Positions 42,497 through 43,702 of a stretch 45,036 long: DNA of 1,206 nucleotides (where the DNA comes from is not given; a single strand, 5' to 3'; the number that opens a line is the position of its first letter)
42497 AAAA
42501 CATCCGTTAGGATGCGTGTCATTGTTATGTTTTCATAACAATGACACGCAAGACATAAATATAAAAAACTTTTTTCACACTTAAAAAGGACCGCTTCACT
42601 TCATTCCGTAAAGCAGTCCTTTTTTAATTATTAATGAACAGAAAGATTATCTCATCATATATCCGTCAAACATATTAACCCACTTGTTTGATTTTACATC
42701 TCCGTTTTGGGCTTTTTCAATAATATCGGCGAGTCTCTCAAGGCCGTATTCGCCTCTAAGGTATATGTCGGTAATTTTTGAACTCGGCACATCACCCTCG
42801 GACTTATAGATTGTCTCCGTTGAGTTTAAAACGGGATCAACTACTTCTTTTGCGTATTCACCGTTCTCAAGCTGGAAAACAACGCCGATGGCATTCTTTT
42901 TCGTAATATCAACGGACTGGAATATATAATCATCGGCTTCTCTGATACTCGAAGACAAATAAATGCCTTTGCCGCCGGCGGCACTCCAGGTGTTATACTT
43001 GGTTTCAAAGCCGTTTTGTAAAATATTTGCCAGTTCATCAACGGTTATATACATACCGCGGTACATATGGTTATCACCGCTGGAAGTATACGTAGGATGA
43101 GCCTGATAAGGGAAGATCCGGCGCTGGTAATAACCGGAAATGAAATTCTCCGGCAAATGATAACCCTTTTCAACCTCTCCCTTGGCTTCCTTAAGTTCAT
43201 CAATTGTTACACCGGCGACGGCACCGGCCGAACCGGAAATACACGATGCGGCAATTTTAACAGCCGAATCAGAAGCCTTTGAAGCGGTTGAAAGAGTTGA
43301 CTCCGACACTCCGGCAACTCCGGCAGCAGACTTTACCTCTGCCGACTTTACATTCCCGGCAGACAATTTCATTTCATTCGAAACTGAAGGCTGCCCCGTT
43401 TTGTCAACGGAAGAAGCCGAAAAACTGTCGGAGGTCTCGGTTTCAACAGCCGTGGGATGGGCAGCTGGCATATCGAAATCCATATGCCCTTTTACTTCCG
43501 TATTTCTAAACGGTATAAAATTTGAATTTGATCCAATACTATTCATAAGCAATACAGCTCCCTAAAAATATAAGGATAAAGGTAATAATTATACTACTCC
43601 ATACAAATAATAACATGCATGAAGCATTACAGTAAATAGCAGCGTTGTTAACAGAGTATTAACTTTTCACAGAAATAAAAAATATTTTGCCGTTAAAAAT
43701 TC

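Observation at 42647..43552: Protein with ADP-ribosyltransferase-like R / SSS / QxE catalytic spacing behind a Ser/Ala-rich disordered N-terminal half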

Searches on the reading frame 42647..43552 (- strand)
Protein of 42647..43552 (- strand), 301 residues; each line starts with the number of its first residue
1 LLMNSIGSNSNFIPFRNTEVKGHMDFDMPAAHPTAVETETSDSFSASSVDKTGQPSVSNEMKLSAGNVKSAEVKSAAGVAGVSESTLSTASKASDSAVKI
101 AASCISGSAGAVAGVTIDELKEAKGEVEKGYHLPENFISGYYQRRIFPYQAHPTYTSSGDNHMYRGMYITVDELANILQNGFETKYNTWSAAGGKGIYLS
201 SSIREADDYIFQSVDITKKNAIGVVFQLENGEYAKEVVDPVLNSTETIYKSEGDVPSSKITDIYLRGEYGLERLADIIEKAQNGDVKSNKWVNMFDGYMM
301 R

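Call 3: search_protein_families(library=pfam, proteins=[window:42647-43552:-], max_evalue=1)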
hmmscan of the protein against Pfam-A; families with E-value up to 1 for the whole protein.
window:42647-43552:- (301 aa): 1 family
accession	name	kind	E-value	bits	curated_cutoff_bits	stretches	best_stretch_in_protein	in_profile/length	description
PF07141.16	Phage_term_sma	-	0.054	13.8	22.8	1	206-266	51-111/174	Putative bacteriophage terminase small subunit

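Call 4: search_protein_families(library=ncbifam, proteins=[window:42647-43552:-], max_evalue=1)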
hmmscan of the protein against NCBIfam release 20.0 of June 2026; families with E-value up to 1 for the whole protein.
window:42647-43552:- (301 aa): 0 families

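Call 5: search_solved_structures(query=window:42647-43552:-, max_evalue=10, show_alignments=3)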
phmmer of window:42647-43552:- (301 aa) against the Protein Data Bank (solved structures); distinct sequences matched with E-value up to 10: 2.
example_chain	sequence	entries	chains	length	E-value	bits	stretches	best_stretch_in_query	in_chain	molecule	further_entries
5jcd_A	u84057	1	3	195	0.8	12.4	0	74-109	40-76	Chitin elicitor-binding protein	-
3tdq_A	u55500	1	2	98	1.4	11.6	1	248-282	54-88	PilY2 protein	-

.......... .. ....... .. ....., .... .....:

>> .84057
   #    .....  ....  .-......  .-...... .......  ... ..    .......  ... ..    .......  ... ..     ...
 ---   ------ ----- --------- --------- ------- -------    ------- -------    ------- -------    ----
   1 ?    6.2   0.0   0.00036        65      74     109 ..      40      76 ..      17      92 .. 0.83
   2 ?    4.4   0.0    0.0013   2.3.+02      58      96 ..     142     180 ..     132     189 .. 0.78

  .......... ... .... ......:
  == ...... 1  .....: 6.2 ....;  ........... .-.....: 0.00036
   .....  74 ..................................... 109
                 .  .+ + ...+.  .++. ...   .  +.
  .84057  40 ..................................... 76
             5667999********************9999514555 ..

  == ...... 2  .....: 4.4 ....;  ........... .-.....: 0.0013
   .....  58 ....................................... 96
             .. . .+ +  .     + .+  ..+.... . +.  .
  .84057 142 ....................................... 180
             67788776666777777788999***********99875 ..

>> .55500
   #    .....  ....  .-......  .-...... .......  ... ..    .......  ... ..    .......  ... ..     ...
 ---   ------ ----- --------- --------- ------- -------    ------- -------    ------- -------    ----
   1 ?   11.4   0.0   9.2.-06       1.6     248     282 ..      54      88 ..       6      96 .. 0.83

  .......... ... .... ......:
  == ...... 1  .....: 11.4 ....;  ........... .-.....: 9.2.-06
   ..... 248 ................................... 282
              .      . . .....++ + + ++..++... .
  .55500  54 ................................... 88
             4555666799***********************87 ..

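Call 6: find_homologous_proteins(query=window:42647-43552:-, max_evalue=0.001)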
Query window:42647-43552:- (301 aa): 14 proteins with E <= 0.001 among 4024 candidates.
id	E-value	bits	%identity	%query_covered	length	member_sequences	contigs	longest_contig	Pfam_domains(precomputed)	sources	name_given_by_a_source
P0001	4.9e-192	654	100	99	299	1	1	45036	-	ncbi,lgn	-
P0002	1.5e-95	338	63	84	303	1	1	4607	-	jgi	-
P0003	2.7e-94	334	61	88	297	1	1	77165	-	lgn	-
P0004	3.5e-93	330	58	91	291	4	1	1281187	-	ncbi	ncbi:MAG: hypothetical protein AB9903_13185 [Vulcanimicrobiota bacterium]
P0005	1.3e-90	322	61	84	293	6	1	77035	-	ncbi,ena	-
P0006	7.7e-90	319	57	87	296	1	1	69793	-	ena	-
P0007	6.7e-87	310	55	88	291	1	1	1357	-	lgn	-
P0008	9.6e-87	309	55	89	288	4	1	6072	-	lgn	-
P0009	1.4e-86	309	55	89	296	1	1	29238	-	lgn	-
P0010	3.4e-81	291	59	77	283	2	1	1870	-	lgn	-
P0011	2.2e-79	285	58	73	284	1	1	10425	-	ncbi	-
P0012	2.0e-77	279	58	72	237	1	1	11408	-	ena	-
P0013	2.3e-69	252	45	99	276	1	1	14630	-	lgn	-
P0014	1.4e-33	135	43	59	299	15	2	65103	-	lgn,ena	-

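Call 13: find_encoding_contigs(protein=P0004, flank=8000, max_places=2)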
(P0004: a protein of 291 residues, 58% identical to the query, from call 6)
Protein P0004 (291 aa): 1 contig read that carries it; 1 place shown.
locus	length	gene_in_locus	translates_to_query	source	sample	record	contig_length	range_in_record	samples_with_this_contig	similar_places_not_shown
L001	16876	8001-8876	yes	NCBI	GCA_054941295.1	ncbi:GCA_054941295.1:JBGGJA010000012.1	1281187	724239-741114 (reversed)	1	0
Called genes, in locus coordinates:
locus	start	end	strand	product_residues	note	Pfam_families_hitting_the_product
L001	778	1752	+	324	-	PF00551:Formyl_trans_N, PF02911:Formyl_trans_C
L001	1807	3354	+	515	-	-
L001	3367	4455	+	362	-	PF21016:RlmN_N, PF04055:Radical_SAM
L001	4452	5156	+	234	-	PF12401:FhaA_N, PF16697:Yop-YscD_cpl, PF00498:FHA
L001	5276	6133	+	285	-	PF12911:OppC_N, PF00528:BPD_transp_1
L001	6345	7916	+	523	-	PF01435:Peptidase_M48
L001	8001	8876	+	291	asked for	-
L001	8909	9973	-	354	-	PF08242:Methyltransf_12 (weak), PF13649:Methyltransf_25 (weak)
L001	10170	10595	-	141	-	-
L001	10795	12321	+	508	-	PF03415:Peptidase_C11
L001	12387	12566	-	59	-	-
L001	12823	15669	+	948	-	PF13191:AAA_16 (weak), PF14559:TPR_19 (faint), PF28559:TPR_SusR (faint), PF00515:TPR_1 (faint), PF13424:TPR_12 (weak), PF17874:TPR_MalT, PF13424:TPR_12 (weak), PF00486:Trans_reg_C, +5 more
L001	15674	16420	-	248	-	-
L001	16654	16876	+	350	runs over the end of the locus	-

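Call 14: find_encoding_contigs(protein=P0003, flank=8000, max_places=2)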
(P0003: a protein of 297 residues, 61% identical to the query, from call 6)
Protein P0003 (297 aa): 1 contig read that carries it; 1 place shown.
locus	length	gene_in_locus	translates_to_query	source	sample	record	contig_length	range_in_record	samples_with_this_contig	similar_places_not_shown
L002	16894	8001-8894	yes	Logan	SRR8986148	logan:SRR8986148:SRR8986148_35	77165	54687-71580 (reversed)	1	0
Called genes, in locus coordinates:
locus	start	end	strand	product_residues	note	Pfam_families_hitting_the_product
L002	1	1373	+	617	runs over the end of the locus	PF13589:HATPase_c_3, PF00183:HSP90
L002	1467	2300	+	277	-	-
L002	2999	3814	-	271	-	PF05853:BKACE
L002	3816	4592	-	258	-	PF16554:OAM_dimer, PF02310:B12-binding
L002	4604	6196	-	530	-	PF09043:Lys-AminoMut_A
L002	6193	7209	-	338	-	-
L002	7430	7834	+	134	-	-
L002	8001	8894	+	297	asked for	-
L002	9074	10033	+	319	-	PF00535:Glycos_transf_2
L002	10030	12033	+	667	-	-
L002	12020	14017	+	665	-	-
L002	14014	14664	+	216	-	PF03483:B3_4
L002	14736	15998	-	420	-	PF13439:Glyco_transf_4 (weak), PF13579:Glyco_trans_4_4 (faint), PF00534:Glycos_transf_1 (weak), PF13692:Glyco_trans_1_4 (weak)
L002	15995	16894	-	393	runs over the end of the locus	PF04932:Wzy_C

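Call 16: find_encoding_contigs(protein=P0005, flank=6000, max_places=2)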
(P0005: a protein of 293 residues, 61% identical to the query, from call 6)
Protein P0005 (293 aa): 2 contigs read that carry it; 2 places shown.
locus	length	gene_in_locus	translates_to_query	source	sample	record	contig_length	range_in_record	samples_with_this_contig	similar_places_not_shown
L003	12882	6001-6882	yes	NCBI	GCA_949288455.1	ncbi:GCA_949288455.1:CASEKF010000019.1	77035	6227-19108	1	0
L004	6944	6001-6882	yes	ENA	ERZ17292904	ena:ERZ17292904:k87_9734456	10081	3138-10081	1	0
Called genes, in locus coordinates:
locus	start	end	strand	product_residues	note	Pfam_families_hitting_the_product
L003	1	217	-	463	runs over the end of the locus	PF00595:PDZ, PF13180:PDZ_2 (weak), PF17820:PDZ_6, PF03572:Peptidase_S41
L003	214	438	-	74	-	-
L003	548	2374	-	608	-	PF00082:Peptidase_S8, PF19366:DUF5942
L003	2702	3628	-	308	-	PF01832:Glucosaminidase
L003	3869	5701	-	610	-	PF02518:HATPase_c (weak), PF13589:HATPase_c_3 (weak), PF00183:HSP90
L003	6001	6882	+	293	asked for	-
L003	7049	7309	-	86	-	PF14209:DUF4321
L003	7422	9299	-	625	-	-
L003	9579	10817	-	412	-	-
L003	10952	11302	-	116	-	PF01740:STAS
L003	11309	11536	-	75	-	PF02229:PC4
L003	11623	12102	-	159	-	PF11611:DUF4352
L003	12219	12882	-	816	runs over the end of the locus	PF00133:tRNA-synt_1, PF09334:tRNA-synt_1g, PF13603:tRNA-synt_1_2, PF00133:tRNA-synt_1, PF08264:Anticodon_1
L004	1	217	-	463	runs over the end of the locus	PF00595:PDZ, PF13180:PDZ_2 (weak), PF17820:PDZ_6, PF03572:Peptidase_S41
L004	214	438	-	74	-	-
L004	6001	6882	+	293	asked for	-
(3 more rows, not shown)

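Call 17: find_encoding_contigs(protein=P0014, flank=6000, max_places=2)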
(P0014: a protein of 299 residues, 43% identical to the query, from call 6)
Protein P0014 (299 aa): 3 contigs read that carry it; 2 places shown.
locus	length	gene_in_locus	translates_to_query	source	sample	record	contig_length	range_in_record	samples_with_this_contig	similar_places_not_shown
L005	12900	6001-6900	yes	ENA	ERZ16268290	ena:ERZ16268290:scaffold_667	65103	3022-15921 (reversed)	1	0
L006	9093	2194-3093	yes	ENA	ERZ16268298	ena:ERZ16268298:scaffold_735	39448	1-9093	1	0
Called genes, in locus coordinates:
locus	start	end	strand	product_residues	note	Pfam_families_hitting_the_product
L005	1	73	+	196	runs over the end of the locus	PF13505:OMP_b-brl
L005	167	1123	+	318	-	PF00056:Ldh_1_N, PF02866:Ldh_1_C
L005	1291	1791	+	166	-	PF08973:TM1506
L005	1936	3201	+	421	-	-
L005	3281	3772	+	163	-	PF04073:tRNA_edit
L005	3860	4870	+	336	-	PF00044:Gp_dh_N, PF02800:Gp_dh_C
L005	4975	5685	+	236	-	PF04402:SIMPL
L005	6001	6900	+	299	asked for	-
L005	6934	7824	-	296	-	PF11276:DUF3078 (faint)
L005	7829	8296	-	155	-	PF07973:tRNA_SAD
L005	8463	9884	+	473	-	PF00224:PK, PF02887:PK_C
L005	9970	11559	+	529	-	PF00149:Metallophos, PF02872:5_nucleotid_C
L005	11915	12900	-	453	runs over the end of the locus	PF07690:MFS_1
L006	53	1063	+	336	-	PF00044:Gp_dh_N, PF02800:Gp_dh_C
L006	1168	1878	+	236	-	PF04402:SIMPL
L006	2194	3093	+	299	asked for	-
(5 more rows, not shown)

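Call 18: predict_structure(alignment_id=A1)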
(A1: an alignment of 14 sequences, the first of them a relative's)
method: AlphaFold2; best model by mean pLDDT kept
length: 299 residues; sequences in the alignment: 14
mean_pLDDT: 64.9   pTM: 0.59
mean pLDDT of the five models: 64.9, 64.4, 64.3, 63.0, 63.0
residues with pLDDT >= 90: 76; 70-90: 71; 50-70: 40; < 50: 112
segments of 3 or more residues with pLDDT < 50: 1-104, 296-299
pLDDT, mean of each block of 10 residues (from residue 1): 40 36 33 30 30 33 32 32 37 44 57 92 91 71 54 82 92 94 71 83 83 77 91 76 80 93 90 94 79 51
secondary structure, 60 per line:
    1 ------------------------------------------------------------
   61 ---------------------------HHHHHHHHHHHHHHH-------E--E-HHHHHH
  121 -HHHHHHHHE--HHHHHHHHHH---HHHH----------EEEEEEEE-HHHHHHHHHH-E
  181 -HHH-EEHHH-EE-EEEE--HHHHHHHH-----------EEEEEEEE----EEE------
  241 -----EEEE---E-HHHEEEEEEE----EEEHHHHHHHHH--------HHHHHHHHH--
elements in order: H88-102 H115-120 H122-129 H133-142 H146-149 E160-167 H169-178 E195-198 H201-208 E220-227 E232-234 E246-249 E258-264 E269-271 H272-280 H289-297

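Call 20: search_protein_representatives(alignment_id=A1)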
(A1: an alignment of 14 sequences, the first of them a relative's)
Query: 14 sequences, 293 profile positions. Proteins with E-value up to 0.001 (for the whole library): 55; up to 1e-10: 47; up to 1e-30: 39. The best 55 are listed.
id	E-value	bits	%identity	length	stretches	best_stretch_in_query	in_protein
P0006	2.3e-131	454.2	-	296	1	1-293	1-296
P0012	2.6e-116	404.7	-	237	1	75-293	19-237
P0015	3.4e-73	263.2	-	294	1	39-293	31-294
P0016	1.6e-70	254.5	-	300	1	26-291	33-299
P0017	1.9e-70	254.2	-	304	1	93-291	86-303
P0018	1.7e-67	244.5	-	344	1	85-290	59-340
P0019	5.6e-67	242.8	-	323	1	12-291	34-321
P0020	2.6e-66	240.6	-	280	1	107-291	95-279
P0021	4.0e-64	233.4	-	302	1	112-293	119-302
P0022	1.0e-63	232.1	-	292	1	115-291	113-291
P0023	7.4e-63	229.3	-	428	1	109-289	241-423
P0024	5.5e-62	226.4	-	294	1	64-289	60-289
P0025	5.1e-61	223.2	-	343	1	93-289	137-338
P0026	6.0e-61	223.0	-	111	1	183-293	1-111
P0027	6.8e-59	216.3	-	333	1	15-290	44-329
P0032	4.6e-53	197.1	-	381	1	107-288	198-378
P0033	3.8e-52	194.1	-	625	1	106-293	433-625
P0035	2.5e-51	191.4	-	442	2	103-289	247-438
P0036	2.6e-50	188.1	-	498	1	94-293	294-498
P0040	3.2e-48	181.3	-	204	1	110-287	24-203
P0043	7.0e-47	176.8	-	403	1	92-288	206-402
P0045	9.5e-44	166.6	-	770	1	90-287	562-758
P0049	9.5e-40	153.4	-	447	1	111-284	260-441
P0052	1.5e-30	123.2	-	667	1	78-289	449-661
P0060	3.1e-09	53.3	-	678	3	145-180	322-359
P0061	4.9e-07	46.0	-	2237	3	148-182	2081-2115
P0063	4.6e-06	42.8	-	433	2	146-195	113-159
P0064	1.0e-05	41.7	-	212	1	150-256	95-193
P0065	1.4e-05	41.2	-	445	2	145-177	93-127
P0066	4.8e-05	39.5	-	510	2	149-178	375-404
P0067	4.6e-04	36.3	-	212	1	126-256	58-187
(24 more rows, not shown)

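Call 21: search_protein_families(library=pfam, proteins=[P0033, P0045, P0052, P0036, P0049, P0035, P0023, P0043, P0032, P0018], max_evalue=0.01)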
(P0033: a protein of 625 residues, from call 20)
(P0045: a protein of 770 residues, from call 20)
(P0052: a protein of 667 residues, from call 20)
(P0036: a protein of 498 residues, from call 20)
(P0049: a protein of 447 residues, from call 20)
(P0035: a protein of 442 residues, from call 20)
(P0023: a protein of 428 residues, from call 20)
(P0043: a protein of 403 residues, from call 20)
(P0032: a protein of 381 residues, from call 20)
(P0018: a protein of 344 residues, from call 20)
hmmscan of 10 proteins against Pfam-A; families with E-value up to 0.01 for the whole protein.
P0033 (625 aa): 0 families

P0045 (770 aa): 0 families

P0052 (667 aa): 0 families

P0036 (498 aa): 1 family
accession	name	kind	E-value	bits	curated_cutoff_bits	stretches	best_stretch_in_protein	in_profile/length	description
PF00293.34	NUDIX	-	2.4e-08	34.5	21.1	1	139-253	5-120/134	NUDIX domain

P0049 (447 aa): 0 families

P0035 (442 aa): 0 families

P0023 (428 aa): 0 families

P0043 (403 aa): 0 families

P0032 (381 aa): 0 families

P0018 (344 aa): 0 families

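Call 22: search_protein_families(library=pfam, proteins=[P0060, P0061, P0063, P0064, P0065, P0066, P0067], max_evalue=0.01)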
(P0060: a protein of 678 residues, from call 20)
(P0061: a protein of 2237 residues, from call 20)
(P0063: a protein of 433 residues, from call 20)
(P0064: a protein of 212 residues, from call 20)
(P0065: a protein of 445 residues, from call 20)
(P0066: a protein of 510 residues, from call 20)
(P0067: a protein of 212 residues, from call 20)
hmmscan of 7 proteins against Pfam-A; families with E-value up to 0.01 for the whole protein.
P0060 (678 aa): 0 families

P0061 (2237 aa): 2 families
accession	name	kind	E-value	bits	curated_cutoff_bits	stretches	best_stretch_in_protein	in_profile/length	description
PF13365.12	Trypsin_2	-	9.3e-19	69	27.6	2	1134-1284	1-144/144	Trypsin-like peptidase domain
PF00089.32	Trypsin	-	2.2e-06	28.1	20.6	1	1131-1287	24-197/220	Trypsin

P0063 (433 aa): 0 families

P0064 (212 aa): 2 families
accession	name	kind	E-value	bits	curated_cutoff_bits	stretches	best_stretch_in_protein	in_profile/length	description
PF00644.27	PARP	-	0.00058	19.9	26.7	1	93-154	46-110/199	Poly(ADP-ribose) polymerase catalytic domain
PF04255.20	DUF433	-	0.0075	16.5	23.6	0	99-125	13-39/56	Protein of unknown function (DUF433)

P0065 (445 aa): 0 families

P0066 (510 aa): 0 families

P0067 (212 aa): 0 families

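Call 33: find_related_loci(query=A1, collection=genome_contigs, flank=6000)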
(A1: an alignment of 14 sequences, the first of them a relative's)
Query A1 (299 aa) in genome_contigs; peptide patterns used: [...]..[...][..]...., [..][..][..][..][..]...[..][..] (x = any residue, [..] = any of these).
35 stretches matched a pattern; 4 encode a relative of the query (tblastn E <= 1e-3); 4 distinct loci.
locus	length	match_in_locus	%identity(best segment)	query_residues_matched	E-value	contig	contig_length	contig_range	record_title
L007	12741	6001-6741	61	47-299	9e-100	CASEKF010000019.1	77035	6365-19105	uncultured bacterium isolate CO.B36.metabat-bins.133 genome assembly, contig: CO.B36.metabat-bins.133.fa_k141_4930125, w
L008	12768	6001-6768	38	62-293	1e-41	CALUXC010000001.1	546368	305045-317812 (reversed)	MAG: uncultured Elusimicrobiales bacterium isolate BRZ_CI__bin122 genome assembly, contig: BRZ_CI__NODE_2_length_546368_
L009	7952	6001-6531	42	122-297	2e-41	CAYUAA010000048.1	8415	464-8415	MAG TPA_asm: uncultured Elusimicrobium sp. isolate SRP199465_co2_201 genome assembly, contig: NODE_26650_length_8415_cov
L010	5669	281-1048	37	64-299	3e-40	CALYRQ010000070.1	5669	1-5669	MAG: uncultured Elusimicrobia bacterium isolate SRR7188236_bin.6_metaWRAP_v1.3_MAG genome assembly, contig: ERZ9280836.1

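Call 34: find_encoding_contigs(protein=P0001, flank=10000, max_places=3)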
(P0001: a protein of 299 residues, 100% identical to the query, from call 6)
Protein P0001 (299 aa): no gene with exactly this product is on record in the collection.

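Call 35: list_cluster_members(proteins=[P0001, P0004, P0005, P0011])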
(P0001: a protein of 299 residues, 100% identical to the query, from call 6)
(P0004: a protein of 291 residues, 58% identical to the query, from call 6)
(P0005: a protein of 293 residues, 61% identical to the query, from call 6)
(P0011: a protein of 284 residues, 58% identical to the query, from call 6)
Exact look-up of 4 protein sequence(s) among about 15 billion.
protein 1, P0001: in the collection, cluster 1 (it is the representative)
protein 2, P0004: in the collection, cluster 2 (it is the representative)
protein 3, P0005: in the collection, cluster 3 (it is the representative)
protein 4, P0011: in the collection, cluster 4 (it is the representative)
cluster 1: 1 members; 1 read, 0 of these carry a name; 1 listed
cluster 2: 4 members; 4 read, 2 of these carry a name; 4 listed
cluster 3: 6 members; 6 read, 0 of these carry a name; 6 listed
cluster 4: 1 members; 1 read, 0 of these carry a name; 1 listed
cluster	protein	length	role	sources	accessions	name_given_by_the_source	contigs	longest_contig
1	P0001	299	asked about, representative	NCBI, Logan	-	-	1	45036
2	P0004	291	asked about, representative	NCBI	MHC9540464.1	MAG: hypothetical protein AB9903_13185 [Vulcanimicrobiota bacterium]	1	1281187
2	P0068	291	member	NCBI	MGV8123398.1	MAG: hypothetical protein AB2L14_26900 [Candidatus Xenobiia bacterium LiM19]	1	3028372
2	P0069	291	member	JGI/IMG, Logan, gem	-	-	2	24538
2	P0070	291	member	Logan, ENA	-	-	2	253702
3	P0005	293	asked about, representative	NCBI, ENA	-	-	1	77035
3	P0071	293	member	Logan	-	-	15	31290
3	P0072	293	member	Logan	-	-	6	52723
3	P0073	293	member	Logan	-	-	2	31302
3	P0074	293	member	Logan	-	-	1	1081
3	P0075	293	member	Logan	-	-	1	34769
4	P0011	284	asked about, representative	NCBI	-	-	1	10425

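Call 43: find_encoding_contigs(protein=P0036, flank=6000, max_places=2)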
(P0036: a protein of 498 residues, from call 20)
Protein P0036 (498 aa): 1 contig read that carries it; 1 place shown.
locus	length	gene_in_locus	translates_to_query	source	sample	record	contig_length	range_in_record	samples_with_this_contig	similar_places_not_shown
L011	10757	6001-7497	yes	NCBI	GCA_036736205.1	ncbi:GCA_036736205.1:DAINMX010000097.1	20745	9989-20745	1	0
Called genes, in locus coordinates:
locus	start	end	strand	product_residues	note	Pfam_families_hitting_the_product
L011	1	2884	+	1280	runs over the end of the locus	PF13415:Beta-prop_FBX42 (faint), PF24681:Kelch_KLHDC2_KLHL20_DRC7 (weak), PF24981:Beta-prop_ATRN-LZTR1 (faint), PF24681:Kelch_KLHDC2_KLHL20_DRC7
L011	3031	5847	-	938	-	PF00069:Pkinase, PF07714:PK_Tyr_Ser-Thr, PF08308:PEGA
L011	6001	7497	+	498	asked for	PF00293:NUDIX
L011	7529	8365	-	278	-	PF11306:DUF3108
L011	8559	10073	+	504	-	PF00293:NUDIX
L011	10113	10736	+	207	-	PF13036:LpoB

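Call 44: search_protein_families(library=padloc, proteins=[window:42647-43552:-], max_evalue=0.01)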
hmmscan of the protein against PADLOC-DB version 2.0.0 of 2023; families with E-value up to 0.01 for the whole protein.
window:42647-43552:- (301 aa): 0 families

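Call 46: find_encoding_contigs(protein=P0023, flank=6000, max_places=2)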
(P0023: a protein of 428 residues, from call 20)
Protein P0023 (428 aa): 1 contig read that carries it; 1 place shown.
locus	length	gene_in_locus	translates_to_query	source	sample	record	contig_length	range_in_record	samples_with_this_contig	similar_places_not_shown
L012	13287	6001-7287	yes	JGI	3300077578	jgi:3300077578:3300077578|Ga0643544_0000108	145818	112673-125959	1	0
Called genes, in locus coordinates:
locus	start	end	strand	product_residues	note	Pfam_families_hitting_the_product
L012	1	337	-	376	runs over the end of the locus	PF03739:LptF_LptG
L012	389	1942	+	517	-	PF02789:Peptidase_M17_N, PF00883:Peptidase_M17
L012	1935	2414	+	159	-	PF00588:SpoU_methylase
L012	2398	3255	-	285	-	PF00912:Transgly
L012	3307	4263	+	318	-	PF05958:tRNA_U5-meth_tr, PF13847:Methyltransf_31 (weak)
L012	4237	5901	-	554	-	PF11893:DUF3413, PF00884:Sulfatase (faint)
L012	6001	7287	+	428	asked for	-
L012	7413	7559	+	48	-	-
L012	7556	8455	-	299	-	-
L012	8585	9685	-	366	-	-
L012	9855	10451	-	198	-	-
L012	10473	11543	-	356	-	-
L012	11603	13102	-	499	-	PF23577:LysM_RLK (faint), PF01464:SLT, PF01476:LysM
